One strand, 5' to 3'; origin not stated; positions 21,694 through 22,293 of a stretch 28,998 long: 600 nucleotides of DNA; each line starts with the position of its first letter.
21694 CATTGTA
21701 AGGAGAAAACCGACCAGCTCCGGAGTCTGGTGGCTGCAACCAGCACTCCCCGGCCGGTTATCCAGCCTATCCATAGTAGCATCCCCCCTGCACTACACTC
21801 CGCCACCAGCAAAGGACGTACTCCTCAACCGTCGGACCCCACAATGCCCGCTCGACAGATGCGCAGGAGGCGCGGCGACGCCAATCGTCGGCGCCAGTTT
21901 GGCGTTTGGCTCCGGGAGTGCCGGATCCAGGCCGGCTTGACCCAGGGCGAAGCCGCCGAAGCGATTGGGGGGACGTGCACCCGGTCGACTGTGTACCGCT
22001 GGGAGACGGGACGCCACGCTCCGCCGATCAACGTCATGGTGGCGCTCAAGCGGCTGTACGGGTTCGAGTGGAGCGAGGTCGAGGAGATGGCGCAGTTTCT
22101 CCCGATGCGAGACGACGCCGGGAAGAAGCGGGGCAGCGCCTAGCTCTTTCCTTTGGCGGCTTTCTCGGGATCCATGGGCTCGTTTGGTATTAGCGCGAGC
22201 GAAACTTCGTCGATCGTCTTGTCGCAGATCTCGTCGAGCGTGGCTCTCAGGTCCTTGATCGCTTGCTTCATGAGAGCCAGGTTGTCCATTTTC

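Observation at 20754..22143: Panacea(DUF4065)-like protein overlapping a RelE/ParE-like small toxin gene, with a divergent XRE regulator: PanA-PanT-type toxin-antitoxin candidate.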

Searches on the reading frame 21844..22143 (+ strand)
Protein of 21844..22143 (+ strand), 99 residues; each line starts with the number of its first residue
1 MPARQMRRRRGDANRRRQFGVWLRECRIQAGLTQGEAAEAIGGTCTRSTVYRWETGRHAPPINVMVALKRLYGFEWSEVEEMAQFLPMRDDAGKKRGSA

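Call 4: search_protein_families(library=pfam, proteins=[window:21844-22143:+], max_evalue=1)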
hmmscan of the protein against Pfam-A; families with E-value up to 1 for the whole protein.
window:21844-22143:+ (99 aa): 7 families
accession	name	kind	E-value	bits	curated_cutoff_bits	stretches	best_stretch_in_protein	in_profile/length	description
PF13560.12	HTH_31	-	8.1e-15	55.3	27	1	18-81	1-63/64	Helix-turn-helix domain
PF01381.28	HTH_3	-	2e-11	44.2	23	1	23-77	1-53/55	Helix-turn-helix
PF13384.12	HTH_23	-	0.0062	16.8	24.6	1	29-53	16-37/50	Homeodomain-like domain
PF15731.11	MqsA_antitoxin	-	0.01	16.4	30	1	19-70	70-119/131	Antitoxin component of bacterial toxin-antitoxin system, MqsA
PF08965.17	Aca2_YdiL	-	0.021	15.4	23.8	1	25-88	8-71/118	Aca2/YdiL-like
PF12844.13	HTH_19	-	0.029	14.7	30.2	1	23-74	4-53/64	Helix-turn-helix domain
PF00157.23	Pou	-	0.2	12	27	1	17-45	7-35/72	Pou domain - N-terminal to homeobox domain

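Call 5: search_protein_families(library=ncbifam, proteins=[window:21844-22143:+], max_evalue=1)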
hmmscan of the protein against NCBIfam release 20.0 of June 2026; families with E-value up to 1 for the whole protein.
window:21844-22143:+ (99 aa): 12 families
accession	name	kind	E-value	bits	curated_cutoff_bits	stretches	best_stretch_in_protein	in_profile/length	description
TIGR03830.1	CxxCG_CxxCG_HTH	subfamily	1.5e-05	24.8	61.8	1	22-70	69-115/127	type II TA system antitoxin MqsA family protein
NF058600.1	TransRegSco1979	equivalog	2.9e-05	23.2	350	1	18-94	8-80/280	Sco1979 family transcriptional regulator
TIGR03070.1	couple_hipB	subfamily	0.00012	21.9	71.65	1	17-73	1-55/58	type II toxin-antitoxin system Y4mF family antitoxin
NF041951.1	phage_RstR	subfamily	0.00085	19.6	80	1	19-67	3-49/108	RstR family transcriptional repressor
NF040522.1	VC1465_fam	subfamily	0.0011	19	70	1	24-71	2-47/111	VC1465 family Xer recombination activation factor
NF047542.1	telomere_Tap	equivalog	0.002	16.9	600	1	27-72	26-69/695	telomere-associated protein Tap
NF007408.0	PRK09943.1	equivalog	0.011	15.3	211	1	19-79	8-66/185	HTH-type transcriptional regulator PuuR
NF007257.0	PRK09706.1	subfamily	0.017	14.9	101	1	17-68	4-53/135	transcriptional repressor DicA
NF046037.1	carphisopro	domain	0.024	14.8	38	1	33-60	10-35/54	carph-isopro domain-containing protein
NF003162.0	PRK04140.1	equivalog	0.038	13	263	1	21-73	129-179/317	transcriptional regulator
NF047948.1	male_kill_WMK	equivalog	0.052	13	300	1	16-65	160-207/300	WO male-killing family protein Wmk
NF052239.1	antitox_spr1629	equivalog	0.1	11.7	335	1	20-73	4-55/377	spr1629 family repressor/antitoxin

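Call 6: search_protein_families(library=padloc, proteins=[window:21844-22143:+], max_evalue=1)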
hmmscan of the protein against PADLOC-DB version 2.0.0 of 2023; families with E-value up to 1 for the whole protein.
window:21844-22143:+ (99 aa): 10 families
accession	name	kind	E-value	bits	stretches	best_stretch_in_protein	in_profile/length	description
PDLC03947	RmrA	-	0.0001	19.2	1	20-74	13-65/383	-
PDLC03951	RmrA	-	0.00012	19.2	1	23-74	13-62/400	-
PDLC03952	RmrA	-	0.00056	16.8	1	10-69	14-71/395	-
PDLC04133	mad1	-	0.0019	16.4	1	32-62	6-34/60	mads_1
PDLC02926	HTH_VI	-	0.0022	16.2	1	20-65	3-46/92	-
PDLC03944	RmrA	-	0.0094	13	1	20-74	8-60/384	-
PDLC03265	MTase_II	-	0.0095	13.4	1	15-71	164-223/333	Type II methyltransferase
PDLC03956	RmrA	-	0.022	11.8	1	35-70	26-59/399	-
PDLC03954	RmrA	-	0.033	11.1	1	20-75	12-65/380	-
PDLC03945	RmrA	-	0.052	10.7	1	20-74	4-56/394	-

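Call 62: list_cluster_members(proteins=[P0001, P0002, window:21844-22143:+, P0072, P0030, P0054])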
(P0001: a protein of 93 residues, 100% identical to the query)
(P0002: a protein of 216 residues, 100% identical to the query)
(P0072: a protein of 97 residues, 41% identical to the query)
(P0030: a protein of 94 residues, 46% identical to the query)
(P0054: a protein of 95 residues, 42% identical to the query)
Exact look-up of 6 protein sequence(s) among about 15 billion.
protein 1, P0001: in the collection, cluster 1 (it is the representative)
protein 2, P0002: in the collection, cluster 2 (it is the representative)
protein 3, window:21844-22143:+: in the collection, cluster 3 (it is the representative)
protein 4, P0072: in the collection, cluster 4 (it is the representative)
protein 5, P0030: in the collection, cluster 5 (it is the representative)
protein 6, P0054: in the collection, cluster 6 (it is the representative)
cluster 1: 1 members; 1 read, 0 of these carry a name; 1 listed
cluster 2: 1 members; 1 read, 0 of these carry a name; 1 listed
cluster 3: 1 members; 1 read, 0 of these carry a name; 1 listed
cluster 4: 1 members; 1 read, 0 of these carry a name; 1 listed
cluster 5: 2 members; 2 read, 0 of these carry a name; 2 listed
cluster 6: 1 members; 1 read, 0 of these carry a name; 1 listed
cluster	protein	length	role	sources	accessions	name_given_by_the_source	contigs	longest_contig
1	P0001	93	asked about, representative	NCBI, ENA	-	-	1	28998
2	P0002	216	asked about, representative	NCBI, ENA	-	-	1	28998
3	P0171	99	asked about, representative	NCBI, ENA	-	-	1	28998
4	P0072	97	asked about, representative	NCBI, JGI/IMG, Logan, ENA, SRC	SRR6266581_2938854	-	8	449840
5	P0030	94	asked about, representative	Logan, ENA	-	-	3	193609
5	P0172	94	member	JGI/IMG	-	-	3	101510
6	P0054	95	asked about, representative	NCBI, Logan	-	-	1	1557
